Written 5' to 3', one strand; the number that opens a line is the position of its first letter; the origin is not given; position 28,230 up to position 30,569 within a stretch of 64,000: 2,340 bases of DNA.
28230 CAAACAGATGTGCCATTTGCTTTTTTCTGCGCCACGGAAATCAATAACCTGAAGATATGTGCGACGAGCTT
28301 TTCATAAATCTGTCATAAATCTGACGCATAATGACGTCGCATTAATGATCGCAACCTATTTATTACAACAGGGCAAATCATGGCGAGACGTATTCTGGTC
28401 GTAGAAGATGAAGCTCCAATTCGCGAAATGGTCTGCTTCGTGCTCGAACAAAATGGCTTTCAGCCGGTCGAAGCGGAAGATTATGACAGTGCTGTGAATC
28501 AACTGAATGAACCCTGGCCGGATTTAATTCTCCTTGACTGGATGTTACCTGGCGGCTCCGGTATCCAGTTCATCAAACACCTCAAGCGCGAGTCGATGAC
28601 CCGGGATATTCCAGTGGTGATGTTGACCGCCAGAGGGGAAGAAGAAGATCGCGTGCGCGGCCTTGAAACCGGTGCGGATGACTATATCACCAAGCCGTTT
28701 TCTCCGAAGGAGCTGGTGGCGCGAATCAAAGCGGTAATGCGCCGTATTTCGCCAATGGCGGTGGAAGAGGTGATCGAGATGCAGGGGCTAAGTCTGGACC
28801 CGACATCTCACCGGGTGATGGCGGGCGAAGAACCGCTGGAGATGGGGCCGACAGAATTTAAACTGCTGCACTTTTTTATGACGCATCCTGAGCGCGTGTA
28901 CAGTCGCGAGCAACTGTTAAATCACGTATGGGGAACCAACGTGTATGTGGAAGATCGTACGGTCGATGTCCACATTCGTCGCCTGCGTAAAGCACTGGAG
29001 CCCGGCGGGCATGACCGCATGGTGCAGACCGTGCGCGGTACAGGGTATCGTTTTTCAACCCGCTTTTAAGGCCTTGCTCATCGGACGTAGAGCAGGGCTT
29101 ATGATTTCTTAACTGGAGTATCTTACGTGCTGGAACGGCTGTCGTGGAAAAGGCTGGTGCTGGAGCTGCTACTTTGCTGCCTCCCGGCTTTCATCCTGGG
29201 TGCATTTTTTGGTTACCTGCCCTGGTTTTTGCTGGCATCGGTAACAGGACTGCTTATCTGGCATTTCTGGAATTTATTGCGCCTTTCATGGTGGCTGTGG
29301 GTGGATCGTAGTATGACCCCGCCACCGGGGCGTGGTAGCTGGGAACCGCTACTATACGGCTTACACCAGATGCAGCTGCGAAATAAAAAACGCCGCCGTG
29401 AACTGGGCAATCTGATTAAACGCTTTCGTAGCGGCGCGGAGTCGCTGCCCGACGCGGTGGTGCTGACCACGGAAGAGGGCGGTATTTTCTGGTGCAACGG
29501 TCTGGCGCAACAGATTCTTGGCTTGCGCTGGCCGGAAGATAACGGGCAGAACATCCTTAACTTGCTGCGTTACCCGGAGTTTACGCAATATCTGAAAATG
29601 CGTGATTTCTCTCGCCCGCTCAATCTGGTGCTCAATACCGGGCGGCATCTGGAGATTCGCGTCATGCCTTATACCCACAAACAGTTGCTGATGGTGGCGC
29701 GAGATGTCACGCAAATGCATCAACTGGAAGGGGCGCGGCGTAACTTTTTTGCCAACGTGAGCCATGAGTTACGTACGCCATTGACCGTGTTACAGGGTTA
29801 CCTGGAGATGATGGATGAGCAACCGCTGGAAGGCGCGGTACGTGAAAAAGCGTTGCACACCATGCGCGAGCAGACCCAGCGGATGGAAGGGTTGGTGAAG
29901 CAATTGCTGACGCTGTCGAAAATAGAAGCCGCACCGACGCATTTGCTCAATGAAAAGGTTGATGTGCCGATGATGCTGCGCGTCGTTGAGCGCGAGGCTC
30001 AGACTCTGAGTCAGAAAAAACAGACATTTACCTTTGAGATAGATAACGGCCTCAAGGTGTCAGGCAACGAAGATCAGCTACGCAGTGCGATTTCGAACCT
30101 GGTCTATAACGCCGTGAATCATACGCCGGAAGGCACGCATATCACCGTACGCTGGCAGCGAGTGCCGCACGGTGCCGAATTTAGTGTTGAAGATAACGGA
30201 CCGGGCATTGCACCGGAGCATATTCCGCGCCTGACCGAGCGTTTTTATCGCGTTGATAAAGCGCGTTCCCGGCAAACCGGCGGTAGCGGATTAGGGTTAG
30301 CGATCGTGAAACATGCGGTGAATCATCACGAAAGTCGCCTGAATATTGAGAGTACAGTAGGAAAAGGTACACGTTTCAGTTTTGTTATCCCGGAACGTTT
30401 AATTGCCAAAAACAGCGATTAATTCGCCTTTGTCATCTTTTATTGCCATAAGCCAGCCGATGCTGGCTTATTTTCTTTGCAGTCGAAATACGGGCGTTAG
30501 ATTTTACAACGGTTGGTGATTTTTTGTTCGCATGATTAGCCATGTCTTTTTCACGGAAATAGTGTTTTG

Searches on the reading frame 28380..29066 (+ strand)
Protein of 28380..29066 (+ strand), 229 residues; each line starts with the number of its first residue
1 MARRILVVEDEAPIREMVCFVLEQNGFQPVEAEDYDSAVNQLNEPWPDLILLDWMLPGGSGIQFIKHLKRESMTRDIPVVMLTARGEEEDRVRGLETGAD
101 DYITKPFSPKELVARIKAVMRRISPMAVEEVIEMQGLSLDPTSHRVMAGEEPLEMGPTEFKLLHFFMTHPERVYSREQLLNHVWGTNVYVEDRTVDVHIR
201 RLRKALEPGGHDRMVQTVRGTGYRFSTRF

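Call 9: search_protein_families(library=pfam, proteins=[window:28380-29066:+])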
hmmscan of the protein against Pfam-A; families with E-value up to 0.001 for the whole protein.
window:28380-29066:+ (229 aa): 2 families
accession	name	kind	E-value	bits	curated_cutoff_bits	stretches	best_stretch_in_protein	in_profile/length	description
PF00072.30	Response_reg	-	7.7e-30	103.8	30.2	1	5-117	1-111/111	Response regulator receiver domain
PF00486.34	Trans_reg_C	-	1e-29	102.8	26.2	1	151-225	2-77/77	Transcriptional regulatory protein, C terminal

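Call 79: search_protein_families(library=ncbifam, proteins=[window:28380-29066:+], max_evalue=1e-20)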
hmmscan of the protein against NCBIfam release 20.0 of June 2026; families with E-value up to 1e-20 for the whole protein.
window:28380-29066:+ (229 aa): 39 families (the best 25 are shown)
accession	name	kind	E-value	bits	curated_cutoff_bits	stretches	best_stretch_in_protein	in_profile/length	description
NF007546.0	PRK10161.1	equivalog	4.7e-163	540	471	1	1-229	1-229/229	phosphate response regulator transcription factor PhoB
TIGR02154.1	PhoB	equivalog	1.9e-116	387.2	296.2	1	1-226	1-226/226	phosphate regulon transcriptional regulator PhoB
NF040689.1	MtrAB_MtrA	equivalog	4.4e-68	228.9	300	1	5-224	1-217/219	MtrAB system response regulator MtrA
NF053854.1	RespRegPhoBBctds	equivalog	9.3e-62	208.3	270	1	5-225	1-224/225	two-component system response regulator PhoB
NF008296.0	PRK11083.1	equivalog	3.3e-58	196.8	273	1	3-226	4-226/228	two-component system response regulator CreB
NF040534.1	resp_reg_YycF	equivalog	5.5e-56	189.4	340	1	3-224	1-226/231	response regulator YycF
NF007982.1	PRK10710.1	equivalog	9.2e-56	189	380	1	3-227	8-229/235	envelope stress response regulator BaeR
NF045944.1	ResRegRpaBCyano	equivalog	2e-54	184.4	330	1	6-225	1-227/229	response regulator transcription factor RpaB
NF041733.1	resp_reg_CseB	equivalog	4.7e-53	179.9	350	1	4-225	2-226/228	two-component system response regulator CseB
NF041734.1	resp_reg_RppA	equivalog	9.5e-52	175.6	250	1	4-226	2-228/229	two-component system response regulator RppA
NF007005.1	PRK09468.1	equivalog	2.8e-51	174.2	331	1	3-225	4-231/237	osmolarity response regulator transcription factor OmpR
NF033117.2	vanR_ACDEGLN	exception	3.2e-49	167.5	350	1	5-224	1-224/226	VanR-ABDEGLN family response regulator transcription factor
NF045914.1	RespRegNblR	equivalog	2.8e-48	164.5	300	1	4-224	8-224/228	response regulator transcription factor NblR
NF033120.0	vanR_FM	exception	1.3e-47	162.4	460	1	5-226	6-230/231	vancomycin resistance response regulator transcription factor, VanR-F/VanR-M family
NF041209.1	resp_regPieR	equivalog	1.5e-47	162.2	450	1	4-226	2-228/231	two component system response regulator PieR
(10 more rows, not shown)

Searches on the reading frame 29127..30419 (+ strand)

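Call 9: search_protein_families(library=pfam, proteins=[window:29127-30419:+])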
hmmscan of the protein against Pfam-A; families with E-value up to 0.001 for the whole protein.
window:29127-30419:+ (431 aa): 7 families
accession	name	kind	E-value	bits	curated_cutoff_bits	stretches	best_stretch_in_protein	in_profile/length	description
PF02518.31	HATPase_c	-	2.1e-30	105.9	26.4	1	313-424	1-110/111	Histidine kinase-, DNA gyrase B-, and HSP90-like ATPase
PF11808.13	PhoR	-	1.8e-27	96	27.1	1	6-91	1-86/86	Phosphate regulon sensor protein PhoR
PF00512.31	HisKA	-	1.2e-20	73.7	26.9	1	203-268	1-65/66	His Kinase A (phospho-acceptor) domain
PF00989.32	PAS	-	3.2e-12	46.9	22.6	1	99-194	2-113/113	PAS fold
PF13581.12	HATPase_c_2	-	7.9e-08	32.8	27.4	1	316-405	30-116/127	Histidine kinase-like ATPase domain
PF13188.13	PAS_8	-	3e-05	24.2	21.8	1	99-149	2-52/65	PAS domain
PF13589.12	HATPase_c_3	-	0.00017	22.1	25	1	319-407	4-90/137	Histidine kinase-, DNA gyrase B-, and HSP90-like ATPase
